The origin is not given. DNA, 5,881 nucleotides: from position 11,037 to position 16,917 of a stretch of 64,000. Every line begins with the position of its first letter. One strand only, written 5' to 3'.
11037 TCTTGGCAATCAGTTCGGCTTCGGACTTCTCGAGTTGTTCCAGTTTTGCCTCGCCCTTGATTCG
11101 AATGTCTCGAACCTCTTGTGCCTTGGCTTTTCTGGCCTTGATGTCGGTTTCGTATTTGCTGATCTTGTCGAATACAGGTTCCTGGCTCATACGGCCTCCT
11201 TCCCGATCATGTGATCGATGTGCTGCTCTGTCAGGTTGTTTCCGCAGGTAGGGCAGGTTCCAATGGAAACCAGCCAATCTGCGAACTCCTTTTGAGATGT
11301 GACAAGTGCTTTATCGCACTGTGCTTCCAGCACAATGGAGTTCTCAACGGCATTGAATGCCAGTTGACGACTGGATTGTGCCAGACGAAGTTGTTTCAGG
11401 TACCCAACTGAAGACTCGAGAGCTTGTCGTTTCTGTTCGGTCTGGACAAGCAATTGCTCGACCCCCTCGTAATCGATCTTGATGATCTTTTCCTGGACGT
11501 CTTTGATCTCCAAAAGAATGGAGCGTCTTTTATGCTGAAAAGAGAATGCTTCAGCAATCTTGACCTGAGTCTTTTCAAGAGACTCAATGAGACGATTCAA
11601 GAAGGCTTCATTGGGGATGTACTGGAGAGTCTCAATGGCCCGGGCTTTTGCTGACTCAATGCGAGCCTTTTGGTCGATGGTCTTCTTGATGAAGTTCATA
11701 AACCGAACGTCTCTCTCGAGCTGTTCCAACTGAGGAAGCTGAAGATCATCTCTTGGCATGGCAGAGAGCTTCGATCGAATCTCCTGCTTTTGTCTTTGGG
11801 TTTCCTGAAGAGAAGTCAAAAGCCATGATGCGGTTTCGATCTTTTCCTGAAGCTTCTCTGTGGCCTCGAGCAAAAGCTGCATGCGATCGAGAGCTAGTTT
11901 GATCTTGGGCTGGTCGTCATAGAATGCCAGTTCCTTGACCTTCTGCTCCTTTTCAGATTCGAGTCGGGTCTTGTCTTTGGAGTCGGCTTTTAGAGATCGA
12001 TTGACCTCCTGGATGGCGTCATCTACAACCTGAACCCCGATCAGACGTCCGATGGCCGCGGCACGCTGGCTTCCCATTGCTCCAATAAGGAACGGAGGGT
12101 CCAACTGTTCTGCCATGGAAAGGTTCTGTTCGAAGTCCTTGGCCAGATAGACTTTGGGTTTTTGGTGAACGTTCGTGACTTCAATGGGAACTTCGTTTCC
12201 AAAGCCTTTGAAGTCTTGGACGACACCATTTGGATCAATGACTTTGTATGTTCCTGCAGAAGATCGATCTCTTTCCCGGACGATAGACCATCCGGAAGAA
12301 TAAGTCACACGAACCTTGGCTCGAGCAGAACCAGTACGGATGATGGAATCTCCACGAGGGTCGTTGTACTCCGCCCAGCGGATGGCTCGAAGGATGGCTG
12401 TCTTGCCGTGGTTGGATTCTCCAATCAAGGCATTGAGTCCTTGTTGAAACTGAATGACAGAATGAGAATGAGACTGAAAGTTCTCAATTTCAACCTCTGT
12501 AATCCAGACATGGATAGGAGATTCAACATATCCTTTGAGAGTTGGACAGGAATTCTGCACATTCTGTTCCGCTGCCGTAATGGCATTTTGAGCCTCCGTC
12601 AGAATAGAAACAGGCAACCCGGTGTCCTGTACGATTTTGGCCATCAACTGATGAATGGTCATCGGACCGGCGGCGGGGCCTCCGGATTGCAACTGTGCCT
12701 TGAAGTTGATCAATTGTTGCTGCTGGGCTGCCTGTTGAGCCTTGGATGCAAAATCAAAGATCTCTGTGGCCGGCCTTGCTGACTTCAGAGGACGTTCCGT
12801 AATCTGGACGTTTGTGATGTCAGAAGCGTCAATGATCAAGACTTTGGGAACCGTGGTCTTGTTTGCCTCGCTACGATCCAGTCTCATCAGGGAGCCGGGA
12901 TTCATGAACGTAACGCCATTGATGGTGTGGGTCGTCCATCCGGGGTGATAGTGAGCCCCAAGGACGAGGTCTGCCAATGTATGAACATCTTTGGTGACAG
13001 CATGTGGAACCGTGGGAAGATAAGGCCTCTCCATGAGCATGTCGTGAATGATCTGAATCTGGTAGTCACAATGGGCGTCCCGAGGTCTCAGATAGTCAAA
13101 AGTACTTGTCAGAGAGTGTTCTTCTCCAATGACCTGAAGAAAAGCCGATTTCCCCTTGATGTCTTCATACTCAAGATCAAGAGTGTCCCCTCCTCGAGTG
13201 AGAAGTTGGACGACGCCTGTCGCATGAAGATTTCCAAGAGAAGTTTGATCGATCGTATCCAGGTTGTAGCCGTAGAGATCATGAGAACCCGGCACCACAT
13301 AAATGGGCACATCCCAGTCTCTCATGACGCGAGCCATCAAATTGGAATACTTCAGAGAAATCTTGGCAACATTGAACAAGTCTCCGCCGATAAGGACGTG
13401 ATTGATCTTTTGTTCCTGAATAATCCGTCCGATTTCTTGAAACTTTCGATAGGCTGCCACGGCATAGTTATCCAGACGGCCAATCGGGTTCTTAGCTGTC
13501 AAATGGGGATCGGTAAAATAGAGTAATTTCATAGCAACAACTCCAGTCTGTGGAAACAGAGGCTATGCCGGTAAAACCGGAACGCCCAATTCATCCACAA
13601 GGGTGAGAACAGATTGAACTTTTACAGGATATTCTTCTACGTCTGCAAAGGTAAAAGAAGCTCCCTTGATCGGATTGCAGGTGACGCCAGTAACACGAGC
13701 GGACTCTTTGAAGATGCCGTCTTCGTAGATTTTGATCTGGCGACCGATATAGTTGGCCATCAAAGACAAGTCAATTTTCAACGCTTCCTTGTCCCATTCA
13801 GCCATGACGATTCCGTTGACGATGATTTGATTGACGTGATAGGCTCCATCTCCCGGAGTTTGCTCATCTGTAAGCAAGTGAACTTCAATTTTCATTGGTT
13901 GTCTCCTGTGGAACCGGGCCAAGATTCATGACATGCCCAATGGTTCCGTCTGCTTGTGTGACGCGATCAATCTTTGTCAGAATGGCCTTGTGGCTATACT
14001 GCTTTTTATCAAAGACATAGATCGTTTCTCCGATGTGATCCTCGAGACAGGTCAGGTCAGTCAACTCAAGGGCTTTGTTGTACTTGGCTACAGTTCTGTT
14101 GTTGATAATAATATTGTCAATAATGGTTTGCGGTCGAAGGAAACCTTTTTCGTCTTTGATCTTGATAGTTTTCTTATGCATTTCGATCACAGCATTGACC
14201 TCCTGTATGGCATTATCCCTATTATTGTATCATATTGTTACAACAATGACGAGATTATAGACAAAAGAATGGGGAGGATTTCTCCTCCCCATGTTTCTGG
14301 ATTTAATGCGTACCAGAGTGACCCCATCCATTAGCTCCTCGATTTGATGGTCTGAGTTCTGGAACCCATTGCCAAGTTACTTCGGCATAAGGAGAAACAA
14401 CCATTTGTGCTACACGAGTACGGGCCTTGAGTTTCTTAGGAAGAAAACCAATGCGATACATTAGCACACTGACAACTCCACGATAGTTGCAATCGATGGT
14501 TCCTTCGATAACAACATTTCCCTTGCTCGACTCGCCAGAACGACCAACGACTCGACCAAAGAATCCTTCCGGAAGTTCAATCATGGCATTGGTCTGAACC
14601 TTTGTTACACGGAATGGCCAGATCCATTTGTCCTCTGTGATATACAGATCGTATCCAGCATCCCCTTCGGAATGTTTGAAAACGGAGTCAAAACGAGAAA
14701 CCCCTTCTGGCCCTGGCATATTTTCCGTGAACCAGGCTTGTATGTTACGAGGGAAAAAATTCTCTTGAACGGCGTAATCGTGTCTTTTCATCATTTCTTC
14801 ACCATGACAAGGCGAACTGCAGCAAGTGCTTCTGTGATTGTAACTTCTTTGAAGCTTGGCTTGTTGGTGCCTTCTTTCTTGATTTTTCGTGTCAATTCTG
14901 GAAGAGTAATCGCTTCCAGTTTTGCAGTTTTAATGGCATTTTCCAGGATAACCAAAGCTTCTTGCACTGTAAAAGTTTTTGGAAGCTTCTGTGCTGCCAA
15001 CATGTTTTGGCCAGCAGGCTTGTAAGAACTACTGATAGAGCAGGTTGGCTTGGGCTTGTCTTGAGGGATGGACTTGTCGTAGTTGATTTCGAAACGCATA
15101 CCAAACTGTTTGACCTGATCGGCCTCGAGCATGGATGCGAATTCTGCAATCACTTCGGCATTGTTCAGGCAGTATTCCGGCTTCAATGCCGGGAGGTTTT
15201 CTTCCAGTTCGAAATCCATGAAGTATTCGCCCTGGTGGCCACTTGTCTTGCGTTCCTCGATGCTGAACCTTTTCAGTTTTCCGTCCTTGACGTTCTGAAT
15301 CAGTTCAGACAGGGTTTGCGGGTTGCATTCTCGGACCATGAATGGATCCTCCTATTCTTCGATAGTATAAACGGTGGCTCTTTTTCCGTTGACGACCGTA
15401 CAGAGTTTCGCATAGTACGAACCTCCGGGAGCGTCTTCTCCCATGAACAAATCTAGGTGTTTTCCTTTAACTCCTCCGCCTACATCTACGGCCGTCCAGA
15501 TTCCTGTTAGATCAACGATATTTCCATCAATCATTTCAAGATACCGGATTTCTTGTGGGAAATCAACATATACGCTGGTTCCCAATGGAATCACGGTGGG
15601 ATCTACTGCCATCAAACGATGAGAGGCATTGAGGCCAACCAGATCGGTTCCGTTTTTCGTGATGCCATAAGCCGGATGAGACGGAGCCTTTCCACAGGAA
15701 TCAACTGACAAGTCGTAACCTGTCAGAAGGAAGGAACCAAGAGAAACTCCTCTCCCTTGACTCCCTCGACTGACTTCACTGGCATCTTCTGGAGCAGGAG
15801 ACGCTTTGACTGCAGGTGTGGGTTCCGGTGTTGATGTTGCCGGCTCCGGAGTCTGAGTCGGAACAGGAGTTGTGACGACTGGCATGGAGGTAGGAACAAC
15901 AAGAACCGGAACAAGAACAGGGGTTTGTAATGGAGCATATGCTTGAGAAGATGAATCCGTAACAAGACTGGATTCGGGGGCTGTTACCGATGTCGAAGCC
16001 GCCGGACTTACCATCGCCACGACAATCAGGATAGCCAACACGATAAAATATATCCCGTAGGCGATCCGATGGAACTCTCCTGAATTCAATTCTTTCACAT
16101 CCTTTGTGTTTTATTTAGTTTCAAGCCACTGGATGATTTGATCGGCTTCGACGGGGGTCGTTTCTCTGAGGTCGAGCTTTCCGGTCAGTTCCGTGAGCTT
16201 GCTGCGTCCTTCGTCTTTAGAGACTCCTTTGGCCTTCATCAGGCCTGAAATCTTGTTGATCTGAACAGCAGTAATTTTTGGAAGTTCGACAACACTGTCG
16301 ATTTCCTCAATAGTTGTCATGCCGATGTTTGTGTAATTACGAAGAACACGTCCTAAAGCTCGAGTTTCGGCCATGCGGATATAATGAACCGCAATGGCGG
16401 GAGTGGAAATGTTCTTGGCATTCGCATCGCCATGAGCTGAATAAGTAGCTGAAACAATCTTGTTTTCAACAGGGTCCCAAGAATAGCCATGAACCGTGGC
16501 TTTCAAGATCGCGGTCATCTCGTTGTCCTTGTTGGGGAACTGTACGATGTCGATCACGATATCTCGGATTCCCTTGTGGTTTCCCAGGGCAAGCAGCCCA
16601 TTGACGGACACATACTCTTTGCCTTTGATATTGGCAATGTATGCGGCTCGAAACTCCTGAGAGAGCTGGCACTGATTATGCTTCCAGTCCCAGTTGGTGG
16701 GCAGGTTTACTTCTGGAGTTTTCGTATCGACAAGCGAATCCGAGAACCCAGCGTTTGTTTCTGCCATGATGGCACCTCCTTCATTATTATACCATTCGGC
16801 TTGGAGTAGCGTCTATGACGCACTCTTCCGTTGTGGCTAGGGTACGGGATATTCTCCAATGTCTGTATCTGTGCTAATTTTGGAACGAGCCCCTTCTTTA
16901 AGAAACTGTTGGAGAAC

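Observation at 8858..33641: Clamp-binding-like motif NPLDxL[F/L] recurs at the termini of at least six proteins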

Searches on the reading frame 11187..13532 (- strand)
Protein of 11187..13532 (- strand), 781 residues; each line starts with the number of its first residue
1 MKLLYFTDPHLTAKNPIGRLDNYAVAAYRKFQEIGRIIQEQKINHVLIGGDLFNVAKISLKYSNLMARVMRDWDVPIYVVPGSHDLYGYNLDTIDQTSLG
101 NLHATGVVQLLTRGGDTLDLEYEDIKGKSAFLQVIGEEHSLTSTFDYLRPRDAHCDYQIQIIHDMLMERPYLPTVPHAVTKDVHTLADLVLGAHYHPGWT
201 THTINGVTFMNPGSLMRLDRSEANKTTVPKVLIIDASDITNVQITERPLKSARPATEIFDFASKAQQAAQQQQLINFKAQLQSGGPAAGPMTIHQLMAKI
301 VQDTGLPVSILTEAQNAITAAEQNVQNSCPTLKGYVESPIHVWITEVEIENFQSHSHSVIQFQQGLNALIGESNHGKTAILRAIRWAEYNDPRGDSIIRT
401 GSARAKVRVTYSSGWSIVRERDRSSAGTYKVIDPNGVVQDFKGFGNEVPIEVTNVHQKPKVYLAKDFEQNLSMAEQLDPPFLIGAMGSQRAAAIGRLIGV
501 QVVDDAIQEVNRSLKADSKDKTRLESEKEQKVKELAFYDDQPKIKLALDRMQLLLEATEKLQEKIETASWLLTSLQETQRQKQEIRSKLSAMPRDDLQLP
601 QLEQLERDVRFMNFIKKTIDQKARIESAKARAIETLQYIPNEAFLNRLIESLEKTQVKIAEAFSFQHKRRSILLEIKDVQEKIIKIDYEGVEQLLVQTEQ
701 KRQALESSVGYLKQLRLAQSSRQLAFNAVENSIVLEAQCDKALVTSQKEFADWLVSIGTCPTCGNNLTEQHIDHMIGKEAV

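Call 5: search_protein_families(library=pfam, proteins=[window:11187-13532:-], max_evalue=0.01)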
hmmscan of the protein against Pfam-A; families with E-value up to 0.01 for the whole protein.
window:11187-13532:- (781 aa): 5 families
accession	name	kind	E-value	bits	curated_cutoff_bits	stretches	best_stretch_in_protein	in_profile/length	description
PF13476.12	AAA_23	-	4.3e-12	47.5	27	1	347-587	2-191/201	AAA domain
PF00149.33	Metallophos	-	2.3e-08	35.2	21.5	1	1-159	1-137/191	Calcineurin-like phosphoesterase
PF13175.12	AAA_15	-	3.7e-07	30.5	32.1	1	344-697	3-289/374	AAA ATPase domain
PF12850.12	Metallophos_2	-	0.00031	21.2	27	1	1-219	1-139/154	Calcineurin-like phosphoesterase superfamily domain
PF02463.25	SMC_N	-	0.00042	20.2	40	1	344-386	2-46/220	RecF/RecN/SMC N terminal domain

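Call 35: find_related_loci(query=window:11187-13532:-, collection=viral_contigs, flank=10000)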
Query window:11187-13532:- (781 aa) in viral_contigs; peptide patterns used: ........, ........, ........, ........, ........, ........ (x = any residue, [..] = any of these).
7 stretches matched a pattern, but none encodes a relative of the query by tblastn (E <= 1e-3).

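Call 69: find_related_loci(query=A6, collection=viral_contigs, flank=6000)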
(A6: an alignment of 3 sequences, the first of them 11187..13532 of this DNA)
Query A6 (781 aa) in viral_contigs; peptide patterns used: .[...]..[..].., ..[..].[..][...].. (x = any residue, [..] = any of these).
127 stretches matched a pattern; 12 encode a relative of the query (tblastn E <= 1e-3); 11 distinct loci.
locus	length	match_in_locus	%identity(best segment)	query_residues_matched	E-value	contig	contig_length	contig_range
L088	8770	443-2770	48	1-777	0e+0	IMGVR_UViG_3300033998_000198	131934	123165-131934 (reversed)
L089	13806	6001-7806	34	1-589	1e-108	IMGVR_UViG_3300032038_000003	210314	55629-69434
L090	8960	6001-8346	30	1-771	2e-100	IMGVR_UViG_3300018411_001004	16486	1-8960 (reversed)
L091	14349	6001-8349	29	1-772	1e-97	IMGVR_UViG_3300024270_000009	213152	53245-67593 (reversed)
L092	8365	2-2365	29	7-777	2e-92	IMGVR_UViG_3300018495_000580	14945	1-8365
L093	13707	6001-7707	35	1-566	9e-91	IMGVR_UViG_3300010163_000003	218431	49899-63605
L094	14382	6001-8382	29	1-777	4e-95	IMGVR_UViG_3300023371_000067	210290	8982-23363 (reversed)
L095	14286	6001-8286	31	1-776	2e-109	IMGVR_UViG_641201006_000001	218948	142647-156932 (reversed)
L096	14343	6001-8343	30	1-769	8e-98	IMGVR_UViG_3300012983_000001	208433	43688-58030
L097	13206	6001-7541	29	1-535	5e-29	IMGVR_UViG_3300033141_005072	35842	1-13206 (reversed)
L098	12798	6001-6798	30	1-283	8e-24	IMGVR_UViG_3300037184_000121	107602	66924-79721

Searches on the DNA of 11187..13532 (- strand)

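Call 90: search_dna_similar(query=L095:6001-8286:+, collection=phages, mode=near, max_rows=5)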
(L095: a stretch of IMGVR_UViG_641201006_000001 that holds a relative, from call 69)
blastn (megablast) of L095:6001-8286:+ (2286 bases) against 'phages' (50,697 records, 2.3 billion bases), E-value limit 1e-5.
Records with a match: 2; places in all: 2; records where one place covers at least 80% of the query: 2.
Best place of each record, by identity: >=99% 2.
By first word of the organism name: Bacillus 2.
By host as written in the record: Bacillus thuringiensis 2.
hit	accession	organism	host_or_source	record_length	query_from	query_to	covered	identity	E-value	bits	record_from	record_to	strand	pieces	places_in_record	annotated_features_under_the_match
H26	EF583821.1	Bacillus phage 0305phi8-36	Bacillus thuringiensis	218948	1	2286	100%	100.0%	0e+0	4222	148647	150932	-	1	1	ORF008: DNA repair exo subunit 2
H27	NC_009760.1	Bacillus phage 0305phi8-36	Bacillus thuringiensis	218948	1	2286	100%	100.0%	0e+0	4222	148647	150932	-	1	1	ORF008: exonuclease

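Call 91: get_annotated_region(hit=H26, flank=20000)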
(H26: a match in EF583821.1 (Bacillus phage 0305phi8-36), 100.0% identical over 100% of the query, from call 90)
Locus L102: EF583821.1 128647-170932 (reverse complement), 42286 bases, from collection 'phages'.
description: Bacillus phage 0305phi8-36, complete genome.
organism: Bacillus phage 0305phi8-36 (NCBI taxid 458639)
taxonomy: Viruses; Duplodnaviria; Heunggongvirae; Uroviricota; Caudoviricetes
host: Bacillus thuringiensis; source: -; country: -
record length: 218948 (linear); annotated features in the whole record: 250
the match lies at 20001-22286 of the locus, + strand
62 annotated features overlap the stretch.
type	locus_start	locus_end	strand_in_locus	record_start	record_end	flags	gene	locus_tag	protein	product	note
CDS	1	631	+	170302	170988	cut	ORF038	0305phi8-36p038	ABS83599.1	hypothetical protein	gp38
CDS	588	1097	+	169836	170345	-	ORF239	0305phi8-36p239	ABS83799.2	mobile nuclease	gp239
CDS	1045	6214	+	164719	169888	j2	ORF240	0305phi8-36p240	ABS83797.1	DNA polymerase III alpha subunit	gp240; coding region interrupted by a mobile intron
CDS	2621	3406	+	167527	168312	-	ORF036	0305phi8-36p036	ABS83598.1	mobile intron protein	gp36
CDS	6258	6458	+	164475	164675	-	ORF034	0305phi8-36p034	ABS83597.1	hypothetical protein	gp34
CDS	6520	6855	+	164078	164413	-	ORF033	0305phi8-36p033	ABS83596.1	DNA-binding HU protein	gp33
CDS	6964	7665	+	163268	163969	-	ORF032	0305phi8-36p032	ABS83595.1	hypothetical protein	gp32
CDS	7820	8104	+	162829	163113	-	ORF031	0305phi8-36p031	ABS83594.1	hypothetical protein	gp31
CDS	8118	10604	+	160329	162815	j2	ORF241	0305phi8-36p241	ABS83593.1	RecA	gp241; coding region interrupted by a mobile intron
CDS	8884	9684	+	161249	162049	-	ORF029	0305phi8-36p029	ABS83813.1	mobile intron protein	gp29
CDS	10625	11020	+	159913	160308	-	ORF027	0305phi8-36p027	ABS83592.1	hypothetical protein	gp27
CDS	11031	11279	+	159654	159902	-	ORF026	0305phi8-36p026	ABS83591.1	hypothetical protein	gp26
CDS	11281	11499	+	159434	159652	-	ORF025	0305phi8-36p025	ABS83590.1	hypothetical protein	gp25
CDS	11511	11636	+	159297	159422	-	ORF024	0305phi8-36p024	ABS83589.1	hypothetical protein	gp24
CDS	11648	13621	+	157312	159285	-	ORF023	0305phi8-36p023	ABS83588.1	PcrA helicase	gp23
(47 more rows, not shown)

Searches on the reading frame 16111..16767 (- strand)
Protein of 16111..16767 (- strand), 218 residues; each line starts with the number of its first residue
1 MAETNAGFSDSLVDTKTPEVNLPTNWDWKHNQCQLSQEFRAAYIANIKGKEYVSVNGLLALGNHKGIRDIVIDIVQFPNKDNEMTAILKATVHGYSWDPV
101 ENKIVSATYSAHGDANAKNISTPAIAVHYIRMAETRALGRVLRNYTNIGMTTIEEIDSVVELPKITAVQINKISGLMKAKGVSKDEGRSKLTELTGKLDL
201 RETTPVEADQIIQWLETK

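Call 31: search_protein_families(library=pfam, proteins=[window:16111-16767:-], max_evalue=0.01)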
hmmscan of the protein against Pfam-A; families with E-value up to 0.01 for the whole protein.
window:16111-16767:- (218 aa): 0 families

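Call 80: search_protein_families(library=phrogs, proteins=[window:16111-16767:-], max_evalue=0.001)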
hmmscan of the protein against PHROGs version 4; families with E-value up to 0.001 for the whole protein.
window:16111-16767:- (218 aa): 1 family
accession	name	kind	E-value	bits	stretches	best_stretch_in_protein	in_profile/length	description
phrog_22961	-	unknown function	4.4e-05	24.6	1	49-156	114-209/213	-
